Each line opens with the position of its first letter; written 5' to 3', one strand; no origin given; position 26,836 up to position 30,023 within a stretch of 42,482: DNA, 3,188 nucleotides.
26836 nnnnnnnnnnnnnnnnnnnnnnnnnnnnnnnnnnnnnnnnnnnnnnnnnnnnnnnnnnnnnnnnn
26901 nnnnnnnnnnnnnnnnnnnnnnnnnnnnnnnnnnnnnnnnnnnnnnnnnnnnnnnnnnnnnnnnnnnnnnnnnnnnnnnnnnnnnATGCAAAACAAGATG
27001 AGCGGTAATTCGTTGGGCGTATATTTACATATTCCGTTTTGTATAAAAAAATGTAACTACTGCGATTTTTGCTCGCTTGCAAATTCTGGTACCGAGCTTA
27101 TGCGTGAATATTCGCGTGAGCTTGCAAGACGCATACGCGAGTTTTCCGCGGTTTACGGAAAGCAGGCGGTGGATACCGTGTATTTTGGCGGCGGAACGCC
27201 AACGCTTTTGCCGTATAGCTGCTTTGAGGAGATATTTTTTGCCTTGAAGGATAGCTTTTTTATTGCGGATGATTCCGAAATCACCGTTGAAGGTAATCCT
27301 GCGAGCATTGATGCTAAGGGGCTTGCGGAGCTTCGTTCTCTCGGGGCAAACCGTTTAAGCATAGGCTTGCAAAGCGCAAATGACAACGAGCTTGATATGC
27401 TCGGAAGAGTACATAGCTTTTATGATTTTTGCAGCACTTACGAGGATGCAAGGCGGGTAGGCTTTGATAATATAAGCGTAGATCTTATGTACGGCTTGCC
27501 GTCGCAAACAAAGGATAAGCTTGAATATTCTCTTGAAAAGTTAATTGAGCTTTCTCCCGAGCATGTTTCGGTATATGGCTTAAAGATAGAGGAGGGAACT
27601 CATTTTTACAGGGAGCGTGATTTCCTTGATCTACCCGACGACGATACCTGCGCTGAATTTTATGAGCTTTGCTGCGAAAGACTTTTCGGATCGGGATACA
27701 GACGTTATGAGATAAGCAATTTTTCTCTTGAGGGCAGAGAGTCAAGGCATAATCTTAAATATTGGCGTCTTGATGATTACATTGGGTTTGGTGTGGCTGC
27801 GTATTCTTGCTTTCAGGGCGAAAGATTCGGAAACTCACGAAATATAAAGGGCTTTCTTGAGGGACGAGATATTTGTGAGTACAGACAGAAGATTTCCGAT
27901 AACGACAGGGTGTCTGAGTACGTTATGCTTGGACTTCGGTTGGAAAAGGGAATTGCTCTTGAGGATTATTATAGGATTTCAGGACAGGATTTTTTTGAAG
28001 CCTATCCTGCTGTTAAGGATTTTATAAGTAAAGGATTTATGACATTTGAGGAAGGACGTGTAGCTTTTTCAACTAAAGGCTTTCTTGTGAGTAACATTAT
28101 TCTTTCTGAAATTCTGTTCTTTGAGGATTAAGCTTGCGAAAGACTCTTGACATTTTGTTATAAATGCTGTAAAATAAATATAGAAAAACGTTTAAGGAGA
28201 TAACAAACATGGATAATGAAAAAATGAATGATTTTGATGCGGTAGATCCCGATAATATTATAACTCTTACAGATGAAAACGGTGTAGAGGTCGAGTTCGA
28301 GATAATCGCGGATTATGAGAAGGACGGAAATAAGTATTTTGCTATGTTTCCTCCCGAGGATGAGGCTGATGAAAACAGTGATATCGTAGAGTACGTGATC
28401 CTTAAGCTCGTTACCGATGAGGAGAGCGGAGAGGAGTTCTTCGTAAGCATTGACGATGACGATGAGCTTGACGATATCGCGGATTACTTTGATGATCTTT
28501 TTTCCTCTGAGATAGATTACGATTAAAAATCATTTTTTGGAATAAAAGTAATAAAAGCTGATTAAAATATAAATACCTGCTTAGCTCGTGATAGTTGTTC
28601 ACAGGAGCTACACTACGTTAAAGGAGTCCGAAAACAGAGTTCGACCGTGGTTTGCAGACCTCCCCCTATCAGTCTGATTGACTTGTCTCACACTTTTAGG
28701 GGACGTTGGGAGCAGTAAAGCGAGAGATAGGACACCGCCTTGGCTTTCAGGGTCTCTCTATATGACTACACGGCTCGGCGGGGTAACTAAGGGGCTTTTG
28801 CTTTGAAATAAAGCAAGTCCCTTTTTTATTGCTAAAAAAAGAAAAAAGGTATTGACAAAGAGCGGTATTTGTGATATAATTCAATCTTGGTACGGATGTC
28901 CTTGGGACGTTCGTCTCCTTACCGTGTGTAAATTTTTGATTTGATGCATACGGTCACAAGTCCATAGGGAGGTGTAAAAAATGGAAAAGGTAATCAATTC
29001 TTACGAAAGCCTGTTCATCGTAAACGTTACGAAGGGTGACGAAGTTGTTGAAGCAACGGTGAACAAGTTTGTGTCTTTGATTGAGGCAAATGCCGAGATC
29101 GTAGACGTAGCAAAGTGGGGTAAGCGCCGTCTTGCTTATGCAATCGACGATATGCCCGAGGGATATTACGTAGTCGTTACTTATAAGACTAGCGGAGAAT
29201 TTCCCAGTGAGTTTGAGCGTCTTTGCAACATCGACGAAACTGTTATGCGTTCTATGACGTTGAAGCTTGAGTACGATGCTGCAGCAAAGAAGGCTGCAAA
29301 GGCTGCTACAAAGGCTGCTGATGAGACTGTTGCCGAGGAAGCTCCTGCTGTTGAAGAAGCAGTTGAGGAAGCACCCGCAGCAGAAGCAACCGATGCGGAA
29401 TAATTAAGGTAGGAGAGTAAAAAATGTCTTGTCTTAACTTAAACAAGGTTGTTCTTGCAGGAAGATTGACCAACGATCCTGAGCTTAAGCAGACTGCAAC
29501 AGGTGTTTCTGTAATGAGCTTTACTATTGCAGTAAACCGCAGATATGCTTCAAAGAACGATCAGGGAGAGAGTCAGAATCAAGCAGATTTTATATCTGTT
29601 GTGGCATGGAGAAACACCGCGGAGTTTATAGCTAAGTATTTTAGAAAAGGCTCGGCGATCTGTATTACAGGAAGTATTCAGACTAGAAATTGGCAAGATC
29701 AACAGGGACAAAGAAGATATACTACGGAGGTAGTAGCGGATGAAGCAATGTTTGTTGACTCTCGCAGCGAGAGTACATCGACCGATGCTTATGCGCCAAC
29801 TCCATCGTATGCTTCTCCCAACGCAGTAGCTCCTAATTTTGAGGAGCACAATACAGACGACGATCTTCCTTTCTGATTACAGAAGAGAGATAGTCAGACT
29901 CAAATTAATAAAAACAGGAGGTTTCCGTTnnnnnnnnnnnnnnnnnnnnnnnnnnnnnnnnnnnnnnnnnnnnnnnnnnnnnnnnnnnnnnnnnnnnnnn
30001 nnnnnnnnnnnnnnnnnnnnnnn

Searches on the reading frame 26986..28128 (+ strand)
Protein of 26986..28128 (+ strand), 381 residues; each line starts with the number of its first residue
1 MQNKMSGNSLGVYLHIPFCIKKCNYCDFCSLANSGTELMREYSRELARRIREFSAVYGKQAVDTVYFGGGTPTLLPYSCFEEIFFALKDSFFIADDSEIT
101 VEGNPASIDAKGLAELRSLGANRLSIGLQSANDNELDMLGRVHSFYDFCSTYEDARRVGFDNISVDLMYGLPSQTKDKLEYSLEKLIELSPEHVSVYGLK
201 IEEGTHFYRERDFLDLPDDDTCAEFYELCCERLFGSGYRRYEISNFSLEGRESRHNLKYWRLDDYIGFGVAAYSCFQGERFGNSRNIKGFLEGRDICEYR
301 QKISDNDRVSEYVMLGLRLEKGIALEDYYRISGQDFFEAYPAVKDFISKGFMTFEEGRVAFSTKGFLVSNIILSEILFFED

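Call 27: search_protein_families(library=pfam, proteins=[window:26986-28128:+])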
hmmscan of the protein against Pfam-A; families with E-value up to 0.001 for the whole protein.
window:26986-28128:+ (381 aa): 2 families
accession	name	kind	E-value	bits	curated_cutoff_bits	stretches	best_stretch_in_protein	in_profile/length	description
PF04055.27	Radical_SAM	-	6.6e-23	82.1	29.5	1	14-185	2-165/166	Radical SAM superfamily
PF06969.22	HemN_C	-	2.9e-12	46.9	24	1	303-368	1-67/67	HemN C-terminal domain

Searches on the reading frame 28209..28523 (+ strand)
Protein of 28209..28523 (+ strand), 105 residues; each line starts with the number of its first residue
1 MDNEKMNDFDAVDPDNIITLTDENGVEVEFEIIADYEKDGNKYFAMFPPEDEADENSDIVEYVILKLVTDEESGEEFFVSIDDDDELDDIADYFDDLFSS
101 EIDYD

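Call 27: search_protein_families(library=pfam, proteins=[window:28209-28523:+])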
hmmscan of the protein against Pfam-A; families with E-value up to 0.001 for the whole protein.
window:28209-28523:+ (105 aa): 1 family
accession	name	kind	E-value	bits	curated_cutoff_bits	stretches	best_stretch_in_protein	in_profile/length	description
PF06949.16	DUF1292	-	2.4e-15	57.6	24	1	23-98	1-74/75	Protein of unknown function (DUF1292)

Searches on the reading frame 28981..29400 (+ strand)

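Call 27: search_protein_families(library=pfam, proteins=[window:28981-29400:+])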
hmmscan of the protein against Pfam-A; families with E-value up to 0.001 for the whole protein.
window:28981-29400:+ (140 aa): 1 family
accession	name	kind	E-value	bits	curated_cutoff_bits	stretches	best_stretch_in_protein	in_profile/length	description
PF01250.22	Ribosomal_S6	-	1.8e-25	89.4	27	1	8-95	2-90/90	Ribosomal protein S6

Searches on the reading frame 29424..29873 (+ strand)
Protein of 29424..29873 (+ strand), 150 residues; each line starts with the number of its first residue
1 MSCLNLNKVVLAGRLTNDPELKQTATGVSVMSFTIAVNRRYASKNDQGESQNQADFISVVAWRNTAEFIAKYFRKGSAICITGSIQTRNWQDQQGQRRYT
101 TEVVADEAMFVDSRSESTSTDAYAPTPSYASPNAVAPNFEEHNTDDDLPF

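Call 27: search_protein_families(library=pfam, proteins=[window:29424-29873:+])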
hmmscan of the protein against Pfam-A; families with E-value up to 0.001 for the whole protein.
window:29424-29873:+ (150 aa): 1 family
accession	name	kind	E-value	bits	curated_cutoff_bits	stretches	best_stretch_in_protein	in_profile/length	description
PF00436.31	SSB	-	5.5e-37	126.4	26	1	6-110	1-103/104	Single-strand binding protein family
